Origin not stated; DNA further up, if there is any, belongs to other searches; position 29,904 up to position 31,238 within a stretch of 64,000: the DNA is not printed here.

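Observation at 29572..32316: Metalloregulated operon: MntR/DtxR repressor with a perfect 16-bp operator, then a membrane-anchored two-domain copper oxidase and a ZIP permease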

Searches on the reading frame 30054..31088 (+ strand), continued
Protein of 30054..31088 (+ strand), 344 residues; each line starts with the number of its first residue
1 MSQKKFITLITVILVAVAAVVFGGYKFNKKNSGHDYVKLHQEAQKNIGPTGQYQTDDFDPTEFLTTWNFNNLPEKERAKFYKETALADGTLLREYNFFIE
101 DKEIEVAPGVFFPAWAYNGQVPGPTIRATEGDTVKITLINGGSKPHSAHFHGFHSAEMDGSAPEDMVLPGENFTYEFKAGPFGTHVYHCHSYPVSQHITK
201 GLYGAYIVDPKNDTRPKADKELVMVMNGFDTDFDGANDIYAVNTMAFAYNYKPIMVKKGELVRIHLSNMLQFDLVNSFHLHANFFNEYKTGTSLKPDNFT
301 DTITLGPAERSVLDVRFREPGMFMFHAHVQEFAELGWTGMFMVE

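Call 40: get_annotated_region(hit=H21, flank=6000)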
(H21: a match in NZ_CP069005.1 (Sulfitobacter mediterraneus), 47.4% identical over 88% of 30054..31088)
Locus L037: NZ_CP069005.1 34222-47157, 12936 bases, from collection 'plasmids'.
description: Sulfitobacter mediterraneus strain SC1-11 plasmid P1, complete sequence
organism: Sulfitobacter mediterraneus (NCBI taxid 83219)
taxonomy: Bacteria; Pseudomonadota; Alphaproteobacteria; Rhodobacterales; Roseobacteraceae; Sulfitobacter; Sulfitobacter mediterraneus
host: -; source: Skeletonema costatum,The surface seawater at the Pearl River Estuary; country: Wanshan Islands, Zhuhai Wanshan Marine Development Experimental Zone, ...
typing (MOB-suite, as given by PLSDB): conjugative; replicon rep_cluster_392; relaxase MOBP; mating-pair formation MPF_T
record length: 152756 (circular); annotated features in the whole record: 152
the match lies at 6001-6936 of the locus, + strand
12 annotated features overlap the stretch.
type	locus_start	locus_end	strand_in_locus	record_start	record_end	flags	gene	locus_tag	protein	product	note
CDS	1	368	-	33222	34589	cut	-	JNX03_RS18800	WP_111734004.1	TRAP transporter large permease subunit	-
CDS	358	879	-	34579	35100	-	-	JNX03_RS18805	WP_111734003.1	TRAP transporter small permease subunit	-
CDS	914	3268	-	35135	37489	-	-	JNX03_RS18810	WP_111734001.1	cation-translocating P-type ATPase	-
CDS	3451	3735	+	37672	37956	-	-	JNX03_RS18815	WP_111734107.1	hypothetical protein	-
CDS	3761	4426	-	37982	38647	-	-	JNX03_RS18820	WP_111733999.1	L,D-transpeptidase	GO:0018104 - peptidoglycan-protein cross-linking [Evidence IEA]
CDS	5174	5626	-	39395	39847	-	mntR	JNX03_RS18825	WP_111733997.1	manganese-binding transcriptional regulator MntR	GO:0006355 - regulation of DNA-templated transcription [Evidence IEA]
CDS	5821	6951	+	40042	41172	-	-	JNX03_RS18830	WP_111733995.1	multicopper oxidase domain-containing protein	-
CDS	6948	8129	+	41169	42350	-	-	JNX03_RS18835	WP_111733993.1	metal transporter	-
CDS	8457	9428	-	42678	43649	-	-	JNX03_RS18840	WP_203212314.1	hypothetical protein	-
CDS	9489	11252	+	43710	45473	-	-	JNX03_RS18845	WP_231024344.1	Mu transposase C-terminal domain-containing protein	-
CDS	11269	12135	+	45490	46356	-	-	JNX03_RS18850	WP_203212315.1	TniB family NTP-binding protein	-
CDS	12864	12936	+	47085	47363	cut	-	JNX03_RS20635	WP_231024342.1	hypothetical protein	-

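Call 41: get_annotated_region(hit=H1, flank=6000)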
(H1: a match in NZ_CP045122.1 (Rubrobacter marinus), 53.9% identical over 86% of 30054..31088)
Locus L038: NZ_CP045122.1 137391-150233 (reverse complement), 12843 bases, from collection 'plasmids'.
description: Rubrobacter marinus strain SCSIO 52915 plasmid unnamed1, complete sequence
organism: Rubrobacter marinus (NCBI taxid 2653852)
taxonomy: Bacteria; Actinomycetota; Rubrobacteria; Rubrobacterales; Rubrobacteraceae; Rubrobacter; Rubrobacter marinus
host: -; source: single pure culture,marine sediment; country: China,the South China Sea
typing (MOB-suite, as given by PLSDB): non-mobilizable
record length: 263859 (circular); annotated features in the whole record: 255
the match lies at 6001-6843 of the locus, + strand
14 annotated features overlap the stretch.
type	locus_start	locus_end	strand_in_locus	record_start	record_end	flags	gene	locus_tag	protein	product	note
CDS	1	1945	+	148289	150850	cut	-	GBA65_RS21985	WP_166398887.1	heavy metal translocating P-type ATPase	-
CDS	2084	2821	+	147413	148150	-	-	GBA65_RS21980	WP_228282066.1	ZIP family metal transporter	GO:0055085 - transmembrane transport [Evidence IEA]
CDS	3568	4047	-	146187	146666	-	-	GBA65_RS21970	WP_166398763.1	CbtA family protein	-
CDS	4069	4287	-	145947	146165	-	-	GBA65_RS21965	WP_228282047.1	CbtB-domain containing protein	-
CDS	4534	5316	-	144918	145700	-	-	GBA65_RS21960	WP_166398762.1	metal-dependent transcriptional regulator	-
CDS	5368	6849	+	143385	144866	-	-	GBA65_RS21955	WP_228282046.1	multicopper oxidase domain-containing protein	-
CDS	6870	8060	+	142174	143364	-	-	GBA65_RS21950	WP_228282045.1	metal transporter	-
CDS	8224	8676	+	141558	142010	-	-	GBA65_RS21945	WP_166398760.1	DoxX family protein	-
CDS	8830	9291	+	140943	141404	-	-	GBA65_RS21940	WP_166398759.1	Rieske (2Fe-2S) protein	-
CDS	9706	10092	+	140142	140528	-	-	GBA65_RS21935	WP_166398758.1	hypothetical protein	-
CDS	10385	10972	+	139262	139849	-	-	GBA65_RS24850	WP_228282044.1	universal stress protein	-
CDS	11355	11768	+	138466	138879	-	-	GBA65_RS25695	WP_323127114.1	divalent metal cation transporter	-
CDS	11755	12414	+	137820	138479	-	-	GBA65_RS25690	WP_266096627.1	Nramp family divalent metal transporter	GO:0055085 - transmembrane transport [Evidence IEA]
CDS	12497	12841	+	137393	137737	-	-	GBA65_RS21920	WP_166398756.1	metalloregulator ArsR/SmtB family transcription factor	GO:0006355 - regulation of DNA-templated transcription [Evidence IEA]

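Call 82: predict_structure(alignment_id=A3)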
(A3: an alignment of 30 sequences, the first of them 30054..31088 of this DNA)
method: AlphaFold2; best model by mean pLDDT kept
length: 344 residues; sequences in the alignment: 30
mean_pLDDT: 72.5   pTM: 0.69
mean pLDDT of the five models: 72.5, 71.8, 71.5, 70.7, 68.4
residues with pLDDT >= 90: 42; 70-90: 175; 50-70: 90; < 50: 37
segments of 3 or more residues with pLDDT < 50: 24-34, 43-47, 284-299
pLDDT, mean of each block of 10 residues (from residue 1): 81 87 51 51 49 63 51 75 94 91 77 78 82 91 84 65 78 89 82 59 78 87 78 69 61 81 83 70 45 42 73 83 72 62 83
secondary structure, 60 per line:
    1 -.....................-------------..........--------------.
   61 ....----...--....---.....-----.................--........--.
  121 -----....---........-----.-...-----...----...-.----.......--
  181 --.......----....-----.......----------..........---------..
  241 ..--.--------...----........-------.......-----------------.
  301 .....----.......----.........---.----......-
elements in order: H2-22 H36-45 H60-64 H74-77 E81-85 E91-107 E110-117 E126-129 E133-140 E148-150 E172-178 E183-189 H194-197 E203-209 E220-229 E239-242 E254-256 E261-268 E276-282 E300-305 E310-316 E321-329 E338-343

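Call 84: fold_search(model_id=the predicted structure, library=pdb)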
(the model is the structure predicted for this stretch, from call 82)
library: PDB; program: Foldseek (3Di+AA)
matches with E <= 10: 1573; with E <= 0.001: 637
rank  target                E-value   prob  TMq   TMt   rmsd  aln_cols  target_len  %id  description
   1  3gdc_A                6.6e-36  1.00  0.71  0.83   6.6       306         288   46  Crystal structure of multicopper oxidase (released 2010-03-09)
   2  3gdc_B                6.7e-35  1.00  0.70  0.84   6.5       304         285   46  Crystal structure of multicopper oxidase (released 2010-03-09)
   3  3gdc_C                8.5e-35  1.00  0.69  0.82   6.5       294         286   48  Crystal structure of multicopper oxidase (released 2010-03-09)
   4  7rab_F                2.3e-34  1.00  0.67  0.76   7.7       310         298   50  Crystal structure of a dodecameric multicopper oxidase from M. hydrothermalis in a cubic lattice (released 2021-10-20)
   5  7rab_A                6.4e-34  1.00  0.67  0.76   7.5       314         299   49  Crystal structure of a dodecameric multicopper oxidase from M. hydrothermalis in a cubic lattice (released 2021-10-20)
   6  9cck_A                8.4e-24  1.00  0.60  0.51   8.9       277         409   30  Multi-copper oxidase with a C-terminal cupredoxin domain from Nitrosopumilus maritimus (released 2025-02-05)
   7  9cck_C                1.5e-22  1.00  0.61  0.68   5.6       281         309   31  Multi-copper oxidase with a C-terminal cupredoxin domain from Nitrosopumilus maritimus (released 2025-02-05)
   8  2zwn_B                2.8e-21  1.00  0.58  0.62   7.9       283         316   30  Crystal structure of the novel two-domain type laccase from a metagenome (released 2009-04-07)
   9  3g5w_A                3.2e-21  1.00  0.58  0.62   7.9       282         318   30  Crystal structure of Blue Copper Oxidase from Nitrosomonas europaea (released 2009-02-17)
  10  2zwn_A                7.3e-21  1.00  0.58  0.62   7.9       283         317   31  Crystal structure of the novel two-domain type laccase from a metagenome (released 2009-04-07)
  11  4kns_A                1.9e-19  1.00  0.58  0.69   7.6       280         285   28  Reduced crystal structure of the Nitrosomonas europaea copper nitrite reductase at pH 6.5 (released 2013-07-24)
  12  6hbe_C                2.4e-19  1.00  0.59  0.49   6.1       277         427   23  Cu-containing nitrite reductase (NirK) from Thermus scotoductus SA-01 (released 2019-01-23)
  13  6hbe_A                2.9e-19  1.00  0.59  0.49   6.1       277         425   23  Cu-containing nitrite reductase (NirK) from Thermus scotoductus SA-01 (released 2019-01-23)
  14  3wi9                  4.4e-19  1.00  0.60  0.67  11.5       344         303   24  Crystal structure of copper nitrite reductase from Geobacillus kaustophilus (released 2014-07-23)
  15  6zar                  4.9e-19  1.00  0.61  0.60   7.7       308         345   24  As-isolated copper nitrite reductase from Bradyrhizobium sp. ORS 375 (two-domain) at 1.1 A resolution (unrestrained, ful (released 2021-01-20)
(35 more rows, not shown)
